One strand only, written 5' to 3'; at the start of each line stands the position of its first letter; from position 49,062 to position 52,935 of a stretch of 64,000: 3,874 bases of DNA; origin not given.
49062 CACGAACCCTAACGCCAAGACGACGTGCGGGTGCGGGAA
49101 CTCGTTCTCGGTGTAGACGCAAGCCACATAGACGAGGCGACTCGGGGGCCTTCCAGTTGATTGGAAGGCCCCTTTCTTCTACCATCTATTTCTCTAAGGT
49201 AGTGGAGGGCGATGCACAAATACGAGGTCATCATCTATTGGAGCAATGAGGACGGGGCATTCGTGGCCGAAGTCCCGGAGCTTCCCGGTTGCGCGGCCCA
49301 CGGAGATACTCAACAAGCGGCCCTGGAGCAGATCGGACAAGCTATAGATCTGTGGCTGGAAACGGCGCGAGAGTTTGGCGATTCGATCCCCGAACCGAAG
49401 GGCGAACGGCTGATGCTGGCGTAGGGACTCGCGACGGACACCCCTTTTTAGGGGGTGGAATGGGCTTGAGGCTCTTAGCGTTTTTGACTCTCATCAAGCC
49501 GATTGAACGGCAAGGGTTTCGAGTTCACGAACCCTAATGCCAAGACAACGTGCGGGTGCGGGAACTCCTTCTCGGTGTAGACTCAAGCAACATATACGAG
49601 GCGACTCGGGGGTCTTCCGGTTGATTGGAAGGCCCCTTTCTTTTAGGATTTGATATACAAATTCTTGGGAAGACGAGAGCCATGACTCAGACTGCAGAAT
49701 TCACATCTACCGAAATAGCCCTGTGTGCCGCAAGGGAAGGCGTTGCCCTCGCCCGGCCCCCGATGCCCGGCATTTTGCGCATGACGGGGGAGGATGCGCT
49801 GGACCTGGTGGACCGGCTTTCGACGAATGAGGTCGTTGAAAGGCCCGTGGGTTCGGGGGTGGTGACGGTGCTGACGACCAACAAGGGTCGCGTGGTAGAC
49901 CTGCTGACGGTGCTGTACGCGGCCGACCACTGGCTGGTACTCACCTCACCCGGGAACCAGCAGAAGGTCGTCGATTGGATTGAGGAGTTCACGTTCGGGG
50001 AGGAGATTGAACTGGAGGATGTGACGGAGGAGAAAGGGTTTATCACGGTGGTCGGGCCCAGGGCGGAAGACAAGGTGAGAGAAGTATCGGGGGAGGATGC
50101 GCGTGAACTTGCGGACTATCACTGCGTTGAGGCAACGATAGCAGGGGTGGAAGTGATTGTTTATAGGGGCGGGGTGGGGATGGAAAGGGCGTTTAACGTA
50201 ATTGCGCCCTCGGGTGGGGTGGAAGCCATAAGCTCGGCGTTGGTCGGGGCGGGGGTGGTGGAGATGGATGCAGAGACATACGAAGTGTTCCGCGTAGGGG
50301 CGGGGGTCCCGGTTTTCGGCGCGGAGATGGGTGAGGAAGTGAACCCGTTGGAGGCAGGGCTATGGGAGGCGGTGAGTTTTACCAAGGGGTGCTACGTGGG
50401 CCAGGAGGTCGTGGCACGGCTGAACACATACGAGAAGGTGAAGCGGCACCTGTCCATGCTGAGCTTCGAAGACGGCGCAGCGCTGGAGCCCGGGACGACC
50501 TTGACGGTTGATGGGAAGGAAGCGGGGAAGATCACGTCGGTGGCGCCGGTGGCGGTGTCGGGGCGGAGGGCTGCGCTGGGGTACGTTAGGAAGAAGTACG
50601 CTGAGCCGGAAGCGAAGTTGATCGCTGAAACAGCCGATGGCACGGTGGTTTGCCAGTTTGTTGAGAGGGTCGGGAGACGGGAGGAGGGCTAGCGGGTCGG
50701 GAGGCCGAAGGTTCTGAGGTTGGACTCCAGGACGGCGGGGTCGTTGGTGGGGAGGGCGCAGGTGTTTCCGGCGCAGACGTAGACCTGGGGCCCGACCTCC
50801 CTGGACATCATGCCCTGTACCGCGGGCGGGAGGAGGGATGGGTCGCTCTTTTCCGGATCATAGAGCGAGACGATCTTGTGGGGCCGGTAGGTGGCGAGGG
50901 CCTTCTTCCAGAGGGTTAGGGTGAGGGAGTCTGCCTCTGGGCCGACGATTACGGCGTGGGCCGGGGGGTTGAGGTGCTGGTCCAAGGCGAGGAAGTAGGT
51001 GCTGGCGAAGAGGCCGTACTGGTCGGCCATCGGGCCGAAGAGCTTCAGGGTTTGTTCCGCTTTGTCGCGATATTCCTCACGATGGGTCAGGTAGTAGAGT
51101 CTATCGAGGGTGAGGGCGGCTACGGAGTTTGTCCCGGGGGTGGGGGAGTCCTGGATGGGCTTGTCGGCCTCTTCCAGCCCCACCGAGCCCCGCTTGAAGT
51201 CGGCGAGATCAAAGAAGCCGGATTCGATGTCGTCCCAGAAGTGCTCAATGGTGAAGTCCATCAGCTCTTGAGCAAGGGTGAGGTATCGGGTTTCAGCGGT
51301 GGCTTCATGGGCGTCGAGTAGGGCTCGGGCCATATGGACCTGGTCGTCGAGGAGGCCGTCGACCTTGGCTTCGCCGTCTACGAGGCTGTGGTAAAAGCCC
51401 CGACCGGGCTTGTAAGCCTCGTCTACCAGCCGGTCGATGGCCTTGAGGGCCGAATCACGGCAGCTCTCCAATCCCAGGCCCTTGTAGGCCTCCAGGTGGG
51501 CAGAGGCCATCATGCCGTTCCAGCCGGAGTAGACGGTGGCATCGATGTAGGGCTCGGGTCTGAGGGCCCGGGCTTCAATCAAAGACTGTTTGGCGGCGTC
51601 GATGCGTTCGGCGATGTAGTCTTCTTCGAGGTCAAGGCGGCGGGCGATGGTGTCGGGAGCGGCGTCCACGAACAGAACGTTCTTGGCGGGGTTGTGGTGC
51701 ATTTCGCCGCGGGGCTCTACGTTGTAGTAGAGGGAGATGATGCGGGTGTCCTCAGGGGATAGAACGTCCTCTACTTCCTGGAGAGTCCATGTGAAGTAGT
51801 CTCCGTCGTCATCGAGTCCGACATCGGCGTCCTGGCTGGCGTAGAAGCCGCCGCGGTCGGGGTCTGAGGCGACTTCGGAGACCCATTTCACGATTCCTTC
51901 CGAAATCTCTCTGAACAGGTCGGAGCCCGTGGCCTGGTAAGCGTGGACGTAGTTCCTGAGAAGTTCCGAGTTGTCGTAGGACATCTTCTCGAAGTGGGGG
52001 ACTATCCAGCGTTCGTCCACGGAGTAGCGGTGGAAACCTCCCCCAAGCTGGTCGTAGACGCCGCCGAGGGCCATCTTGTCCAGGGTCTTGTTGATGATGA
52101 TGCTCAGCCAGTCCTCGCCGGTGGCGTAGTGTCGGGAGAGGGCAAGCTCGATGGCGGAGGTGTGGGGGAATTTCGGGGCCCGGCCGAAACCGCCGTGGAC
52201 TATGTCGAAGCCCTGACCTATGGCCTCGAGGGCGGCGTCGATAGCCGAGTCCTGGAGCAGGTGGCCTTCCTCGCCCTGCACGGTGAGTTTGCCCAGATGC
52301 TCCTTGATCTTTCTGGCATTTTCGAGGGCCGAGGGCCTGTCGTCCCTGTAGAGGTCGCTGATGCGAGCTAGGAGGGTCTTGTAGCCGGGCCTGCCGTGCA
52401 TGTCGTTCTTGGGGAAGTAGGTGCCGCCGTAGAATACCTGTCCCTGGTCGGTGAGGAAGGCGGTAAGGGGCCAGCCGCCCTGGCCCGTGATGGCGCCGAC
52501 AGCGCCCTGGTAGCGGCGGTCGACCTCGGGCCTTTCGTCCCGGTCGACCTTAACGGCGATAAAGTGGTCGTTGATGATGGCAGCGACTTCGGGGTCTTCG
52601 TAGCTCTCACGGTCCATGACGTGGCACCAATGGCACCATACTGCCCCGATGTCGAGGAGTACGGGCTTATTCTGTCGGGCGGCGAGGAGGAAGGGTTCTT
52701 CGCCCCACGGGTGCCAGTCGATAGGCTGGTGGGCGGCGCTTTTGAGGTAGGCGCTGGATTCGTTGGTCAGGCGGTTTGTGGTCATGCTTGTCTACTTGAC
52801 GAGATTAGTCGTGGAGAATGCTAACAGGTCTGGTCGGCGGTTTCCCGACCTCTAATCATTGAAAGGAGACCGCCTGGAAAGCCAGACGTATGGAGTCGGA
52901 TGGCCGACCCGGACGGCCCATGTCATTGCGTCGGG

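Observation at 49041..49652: HicB-like gene flanked by 150-bp direct repeats that duplicate the iscA 3-prime end and terminator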

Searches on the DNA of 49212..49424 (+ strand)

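Call 70: search_dna_similar(query=L002:3553-4292:+, collection=plasmids, mode=distant, max_rows=8)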
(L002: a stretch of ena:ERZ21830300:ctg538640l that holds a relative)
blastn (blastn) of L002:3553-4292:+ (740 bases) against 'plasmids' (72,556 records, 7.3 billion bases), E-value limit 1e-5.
No match.

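Call 71: search_dna_similar(query=L002:3553-4292:+, collection=phages, mode=distant, max_rows=8)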
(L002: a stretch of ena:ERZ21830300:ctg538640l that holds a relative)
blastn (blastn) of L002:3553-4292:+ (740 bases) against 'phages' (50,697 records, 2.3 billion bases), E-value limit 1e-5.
No match.

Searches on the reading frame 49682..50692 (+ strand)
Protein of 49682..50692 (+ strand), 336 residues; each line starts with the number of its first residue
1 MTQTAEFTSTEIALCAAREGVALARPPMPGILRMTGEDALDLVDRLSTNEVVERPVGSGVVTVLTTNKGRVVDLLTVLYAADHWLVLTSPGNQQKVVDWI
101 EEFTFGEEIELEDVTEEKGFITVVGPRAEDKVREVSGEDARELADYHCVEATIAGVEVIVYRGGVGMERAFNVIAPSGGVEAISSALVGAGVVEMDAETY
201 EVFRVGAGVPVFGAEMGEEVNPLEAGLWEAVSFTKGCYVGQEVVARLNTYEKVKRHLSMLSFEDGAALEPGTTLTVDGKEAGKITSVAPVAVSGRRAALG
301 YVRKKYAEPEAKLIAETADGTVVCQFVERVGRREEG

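Call 5: search_protein_families(library=pfam, proteins=[window:49682-50692:+], max_evalue=0.01)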
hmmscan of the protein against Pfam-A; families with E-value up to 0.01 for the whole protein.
window:49682-50692:+ (336 aa): 3 families
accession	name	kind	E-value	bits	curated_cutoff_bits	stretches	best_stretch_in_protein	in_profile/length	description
PF01571.26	GCV_T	-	2.4e-35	122.5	25.6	1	16-228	35-253/255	Aminomethyltransferase folate-binding domain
PF08669.17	GCV_T_C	-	2.3e-07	31.1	25.9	1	255-329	1-76/80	Glycine cleavage T-protein C-terminal barrel domain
PF25455.1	Beta-barrel_CAF17_C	-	0.0076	16.4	25.7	0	255-317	3-57/70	CAF17, C-terminal beta-barrel domain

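Call 17: find_related_loci(query=window:49682-50692:+, collection=genome_contigs, flank=4000)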
Query window:49682-50692:+ (336 aa) in genome_contigs; peptide patterns used: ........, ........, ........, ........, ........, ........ (x = any residue, [..] = any of these).
600 stretches matched a pattern (row limit reached: there are more); 574 encode a relative of the query (tblastn E <= 1e-3); the best 80 are kept; 80 distinct loci.
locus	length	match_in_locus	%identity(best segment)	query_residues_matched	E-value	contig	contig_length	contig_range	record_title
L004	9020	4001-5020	62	1-336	7e-139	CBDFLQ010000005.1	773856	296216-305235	MAG: Dehalococcoidia bacterium isolate a44b0a8b-79d7-4efd-812f-c2216f58114b genome assembly, contig: contig_5, whole gen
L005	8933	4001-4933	41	8-319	2e-70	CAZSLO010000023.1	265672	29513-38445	MAG TPA_asm: uncultured Dehalococcoidia bacterium isolate SRP092796_co2_737 genome assembly, contig: k141_7976658, whole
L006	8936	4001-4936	42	5-313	3e-64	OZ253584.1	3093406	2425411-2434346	MAG: Dehalococcoidia bacterium isolate 03c8e236-5a43-4a8a-a010-48565315aea4 genome assembly, chromosome: 1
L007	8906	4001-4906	36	34-330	5e-55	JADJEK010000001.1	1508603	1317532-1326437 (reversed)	MAG: Planctomycetota bacterium isolate Aved_18-Q3-R54-62_MAXAC.457 tig00001345-10-15073840, whole genome shotgun sequenc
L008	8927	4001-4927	38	16-323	5e-53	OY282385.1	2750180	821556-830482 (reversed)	MAG: uncultured Dehalococcoidia bacterium genome assembly, chromosome: 1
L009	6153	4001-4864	37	35-323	4e-51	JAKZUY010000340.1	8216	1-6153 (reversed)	MAG: Dehalococcoidia bacterium isolate Langseth_MAG_00097 Langseth_MAG_00097_000000000340, whole genome shotgun sequence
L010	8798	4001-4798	41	34-313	9e-51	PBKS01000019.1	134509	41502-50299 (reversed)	MAG: Chloroflexota bacterium isolate SP262 MHASMcontig_2164908, whole genome shotgun sequence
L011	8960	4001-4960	35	7-312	1e-50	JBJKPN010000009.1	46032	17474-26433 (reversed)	MAG: Candidatus Kryptoniota bacterium isolate Bin_123 S1Ck127_2680479_flag_0_multi_19.6686_len_46032, whole genome shotg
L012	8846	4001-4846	38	30-309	2e-48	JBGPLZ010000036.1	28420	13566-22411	MAG: Acidobacteriota bacterium isolate OBJ_0618_7090110_25 k141_6422961_length_28420_cov_14.0006, whole genome shotgun s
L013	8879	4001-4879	36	31-326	6e-47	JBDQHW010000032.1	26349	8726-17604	MAG: Dehalococcoidia bacterium isolate SFB_27D_18OOND_coas_56 k141_4194723_length_26349_cov_107.1519, whole genome shotg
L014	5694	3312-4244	32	16-322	3e-45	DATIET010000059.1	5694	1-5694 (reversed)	MAG TPA_asm: Thermodesulfobacteriota bacterium isolate SMAG_U16376 k141_1071143, whole genome shotgun sequence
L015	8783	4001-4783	33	7-257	8e-43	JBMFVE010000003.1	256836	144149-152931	MAG: Candidatus Kryptoniota bacterium isolate KM4348-21 NODE_3_length_256836_cov_9.971931, whole genome shotgun sequence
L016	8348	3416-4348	30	2-321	2e-42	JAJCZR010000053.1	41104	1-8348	MAG: Deltaproteobacteria bacterium isolate OFTM253 OFTM253_52, whole genome shotgun sequence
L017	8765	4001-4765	39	30-294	1e-41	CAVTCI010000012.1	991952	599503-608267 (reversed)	MAG: uncultured Solirubrobacterales bacterium isolate MFD01213.bin.1.65 genome assembly, contig: contig_3931, whole geno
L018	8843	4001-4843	32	30-326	2e-41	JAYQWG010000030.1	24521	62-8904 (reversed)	MAG: Chloroflexota bacterium isolate SD9009_S3_rosella_bins.tsv.027 NODE_941_length_24521_cov_23.843334, whole genome sh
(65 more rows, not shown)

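Call 26: find_homologous_proteins(query=window:49682-50692:+, max_evalue=1e-60)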
Query window:49682-50692:+ (336 aa): 328 proteins with E <= 1e-60 among 8000 candidates; the best 120 are listed.
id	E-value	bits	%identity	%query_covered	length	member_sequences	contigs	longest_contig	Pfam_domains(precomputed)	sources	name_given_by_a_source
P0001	4.1e-185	632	87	100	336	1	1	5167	PF01571.27,PF08669.18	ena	-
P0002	3.2e-184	629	100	88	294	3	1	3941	PF01571.27,PF08669.18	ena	-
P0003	1.9e-181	620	87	100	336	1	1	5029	PF01571.27,PF08669.18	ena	-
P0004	9.6e-180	615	85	100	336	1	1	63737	PF01571.27,PF08669.18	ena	-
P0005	2.4e-176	604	84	100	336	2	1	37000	PF01571.27,PF08669.18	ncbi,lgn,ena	-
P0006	1.6e-167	575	80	100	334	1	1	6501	PF01571.27,PF08669.18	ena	-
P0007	2.0e-162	558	78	100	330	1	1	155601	PF01571.27,PF08669.18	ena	-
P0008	1.3e-161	555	76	100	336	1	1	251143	PF01571.27,PF08669.18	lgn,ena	-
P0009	3.5e-161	554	78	100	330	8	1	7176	PF01571.27,PF08669.18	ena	-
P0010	1.1e-160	552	78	100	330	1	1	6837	PF01571.27,PF08669.18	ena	-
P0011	1.7e-160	551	77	100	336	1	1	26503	PF01571.27,PF08669.18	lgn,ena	-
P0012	3.0e-160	551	78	100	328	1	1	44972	PF01571.27,PF08669.18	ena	-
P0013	8.4e-160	549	76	100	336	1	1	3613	PF01571.27,PF08669.18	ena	-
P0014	1.2e-159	549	77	100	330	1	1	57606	PF01571.27,PF08669.18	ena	-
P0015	9.5e-158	542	77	99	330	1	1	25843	PF01571.27,PF08669.18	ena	-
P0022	2.6e-143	495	69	100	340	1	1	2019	PF01571.27,PF08669.18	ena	-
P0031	4.6e-131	455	63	100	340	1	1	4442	PF01571.27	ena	-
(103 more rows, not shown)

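Call 27: find_encoding_contigs(protein=P0001, flank=3000, max_places=3)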
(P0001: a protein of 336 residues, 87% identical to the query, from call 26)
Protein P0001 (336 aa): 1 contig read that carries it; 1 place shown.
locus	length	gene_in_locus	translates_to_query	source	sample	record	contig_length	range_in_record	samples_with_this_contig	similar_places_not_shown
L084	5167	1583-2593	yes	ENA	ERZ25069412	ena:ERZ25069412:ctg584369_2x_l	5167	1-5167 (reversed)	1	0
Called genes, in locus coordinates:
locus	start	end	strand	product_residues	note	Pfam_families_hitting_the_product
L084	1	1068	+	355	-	?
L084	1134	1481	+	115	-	PF01521:Fe-S_biosyn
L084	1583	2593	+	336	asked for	PF01571:GCV_T, PF08669:GCV_T_C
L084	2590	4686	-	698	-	PF03190:Thioredox_DsbH, PF13098:Thioredoxin_2 (faint), PF13899:Thioredoxin_7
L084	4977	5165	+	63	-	?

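Call 28: find_encoding_contigs(protein=P0004, flank=3000, max_places=3)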
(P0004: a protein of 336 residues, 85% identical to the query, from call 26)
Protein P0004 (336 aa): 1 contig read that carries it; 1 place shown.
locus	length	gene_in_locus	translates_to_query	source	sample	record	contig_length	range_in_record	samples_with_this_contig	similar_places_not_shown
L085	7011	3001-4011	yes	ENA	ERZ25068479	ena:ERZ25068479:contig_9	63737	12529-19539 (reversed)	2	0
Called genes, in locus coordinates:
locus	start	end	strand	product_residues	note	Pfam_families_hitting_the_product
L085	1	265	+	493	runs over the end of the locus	PF02550:AcetylCoA_hydro (faint), PF13336:AcetylCoA_hyd_C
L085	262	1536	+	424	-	PF19538:DUF6062 (faint)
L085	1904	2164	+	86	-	PF01521:Fe-S_biosyn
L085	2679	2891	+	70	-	PF21748:UPF0150, PF15919:HicB_lk_antitox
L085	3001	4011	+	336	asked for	PF01571:GCV_T, PF08669:GCV_T_C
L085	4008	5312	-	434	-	-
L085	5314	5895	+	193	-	-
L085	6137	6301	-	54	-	-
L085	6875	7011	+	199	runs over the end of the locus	PF07286:D-Glu_cyclase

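Call 29: find_encoding_contigs(protein=P0005, flank=3000, max_places=3)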
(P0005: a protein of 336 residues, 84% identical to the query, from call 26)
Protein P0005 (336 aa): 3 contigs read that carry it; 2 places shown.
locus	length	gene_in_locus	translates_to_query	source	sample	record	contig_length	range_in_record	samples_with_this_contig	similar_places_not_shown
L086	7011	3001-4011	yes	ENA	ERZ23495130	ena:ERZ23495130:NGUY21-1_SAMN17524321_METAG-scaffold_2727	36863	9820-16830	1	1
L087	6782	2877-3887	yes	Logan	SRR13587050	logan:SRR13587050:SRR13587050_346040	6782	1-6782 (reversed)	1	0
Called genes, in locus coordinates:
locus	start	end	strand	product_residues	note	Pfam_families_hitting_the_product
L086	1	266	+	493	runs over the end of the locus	PF02550:AcetylCoA_hydro (faint), PF13336:AcetylCoA_hyd_C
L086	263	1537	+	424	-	PF19538:DUF6062 (faint)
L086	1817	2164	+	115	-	PF01521:Fe-S_biosyn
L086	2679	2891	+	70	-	PF21748:UPF0150, PF15919:HicB_lk_antitox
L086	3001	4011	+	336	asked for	PF01571:GCV_T, PF08669:GCV_T_C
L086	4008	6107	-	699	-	PF03190:Thioredox_DsbH, PF13098:Thioredoxin_2 (faint), PF13899:Thioredoxin_7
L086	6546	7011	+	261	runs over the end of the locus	PF07286:D-Glu_cyclase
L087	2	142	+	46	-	?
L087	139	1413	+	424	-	PF19538:DUF6062 (faint)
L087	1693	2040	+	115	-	PF01521:Fe-S_biosyn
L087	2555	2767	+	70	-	PF21748:UPF0150, PF15919:HicB_lk_antitox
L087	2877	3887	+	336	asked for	PF01571:GCV_T, PF08669:GCV_T_C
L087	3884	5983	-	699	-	PF03190:Thioredox_DsbH, PF13098:Thioredoxin_2 (faint), PF13899:Thioredoxin_7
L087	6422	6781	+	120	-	?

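Call 30: find_encoding_contigs(protein=P0007, flank=3000, max_places=3)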
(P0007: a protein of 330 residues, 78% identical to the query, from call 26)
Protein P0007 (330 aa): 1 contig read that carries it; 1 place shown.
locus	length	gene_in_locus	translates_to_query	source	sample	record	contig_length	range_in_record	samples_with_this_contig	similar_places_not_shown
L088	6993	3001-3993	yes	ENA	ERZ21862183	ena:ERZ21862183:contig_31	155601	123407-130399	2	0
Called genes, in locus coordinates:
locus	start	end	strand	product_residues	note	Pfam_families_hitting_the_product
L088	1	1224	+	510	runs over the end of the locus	PF02550:AcetylCoA_hydro (faint), PF13336:AcetylCoA_hyd_C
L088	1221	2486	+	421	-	PF19538:DUF6062 (faint)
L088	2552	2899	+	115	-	PF01521:Fe-S_biosyn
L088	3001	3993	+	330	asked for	PF01571:GCV_T, PF08669:GCV_T_C (weak)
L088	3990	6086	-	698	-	PF03190:Thioredox_DsbH, PF13098:Thioredoxin_2 (faint), PF13899:Thioredoxin_7, PF07944:Beta-AFase-like_GH127_cat (faint)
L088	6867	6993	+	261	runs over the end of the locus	PF07286:D-Glu_cyclase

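Call 36: find_encoding_contigs(protein=P0022, flank=3000, max_places=3)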
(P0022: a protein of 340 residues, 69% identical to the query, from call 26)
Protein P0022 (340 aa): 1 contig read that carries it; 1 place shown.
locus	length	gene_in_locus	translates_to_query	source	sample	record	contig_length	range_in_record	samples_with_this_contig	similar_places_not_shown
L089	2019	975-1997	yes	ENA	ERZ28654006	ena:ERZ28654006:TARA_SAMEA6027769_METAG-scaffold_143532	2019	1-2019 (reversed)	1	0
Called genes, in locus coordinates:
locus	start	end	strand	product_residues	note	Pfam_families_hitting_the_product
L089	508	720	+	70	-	PF21748:UPF0150, PF15919:HicB_lk_antitox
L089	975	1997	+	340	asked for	PF01571:GCV_T, PF08669:GCV_T_C (weak)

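Call 37: find_encoding_contigs(protein=P0031, flank=3000, max_places=3)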
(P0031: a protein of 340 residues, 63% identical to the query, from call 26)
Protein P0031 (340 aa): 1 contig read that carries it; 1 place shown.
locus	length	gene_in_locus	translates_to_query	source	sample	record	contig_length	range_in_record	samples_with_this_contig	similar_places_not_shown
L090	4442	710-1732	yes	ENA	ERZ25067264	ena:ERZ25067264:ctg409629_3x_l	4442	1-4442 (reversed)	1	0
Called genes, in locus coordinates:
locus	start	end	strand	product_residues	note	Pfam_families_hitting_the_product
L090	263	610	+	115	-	PF01521:Fe-S_biosyn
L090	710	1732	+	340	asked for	PF01571:GCV_T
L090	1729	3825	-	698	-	PF03190:Thioredox_DsbH, PF13098:Thioredoxin_2 (weak), PF13899:Thioredoxin_7, PF07221:GlcNAc_2-epim (faint)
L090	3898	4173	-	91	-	-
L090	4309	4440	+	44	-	?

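Call 38: find_encoding_contigs(protein=P0003, flank=3000, max_places=3)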
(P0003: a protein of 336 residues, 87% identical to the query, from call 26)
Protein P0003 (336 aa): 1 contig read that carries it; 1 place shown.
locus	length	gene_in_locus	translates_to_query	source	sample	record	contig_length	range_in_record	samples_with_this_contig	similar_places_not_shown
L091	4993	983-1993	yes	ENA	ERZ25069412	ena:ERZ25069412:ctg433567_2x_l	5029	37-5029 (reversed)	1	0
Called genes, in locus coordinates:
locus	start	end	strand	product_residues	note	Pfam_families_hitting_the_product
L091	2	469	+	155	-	?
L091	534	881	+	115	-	PF01521:Fe-S_biosyn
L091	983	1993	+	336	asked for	PF01571:GCV_T, PF08669:GCV_T_C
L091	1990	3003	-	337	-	-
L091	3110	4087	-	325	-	PF03190:Thioredox_DsbH, PF13098:Thioredoxin_2 (weak), PF13899:Thioredoxin_7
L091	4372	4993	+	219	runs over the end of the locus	?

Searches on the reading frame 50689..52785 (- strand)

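Call 5: search_protein_families(library=pfam, proteins=[window:50689-52785:-], max_evalue=0.01)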
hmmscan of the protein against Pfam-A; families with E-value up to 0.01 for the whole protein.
window:50689-52785:- (698 aa): 5 families
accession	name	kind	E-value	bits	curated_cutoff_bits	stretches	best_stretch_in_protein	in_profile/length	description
PF03190.21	Thioredox_DsbH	-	1.2e-65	220.9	27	1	3-164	1-162/163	Protein of unknown function, DUF255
PF13899.12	Thioredoxin_7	-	2.9e-13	50.2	27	1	23-111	1-81/83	Thioredoxin-like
PF13098.12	Thioredoxin_2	-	5e-05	24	27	1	35-107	1-78/104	Thioredoxin-like domain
PF07221.17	GlcNAc_2-epim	-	0.00056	19.7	23.4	0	444-518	103-178/347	N-acylglucosamine 2-epimerase (GlcNAc 2-epimerase)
PF07944.18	Beta-AFase-like_GH127_cat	-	0.00094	18.7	24.9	0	482-513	177-208/376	Beta-L-arabinofuranosidase, GH127 catalytic domain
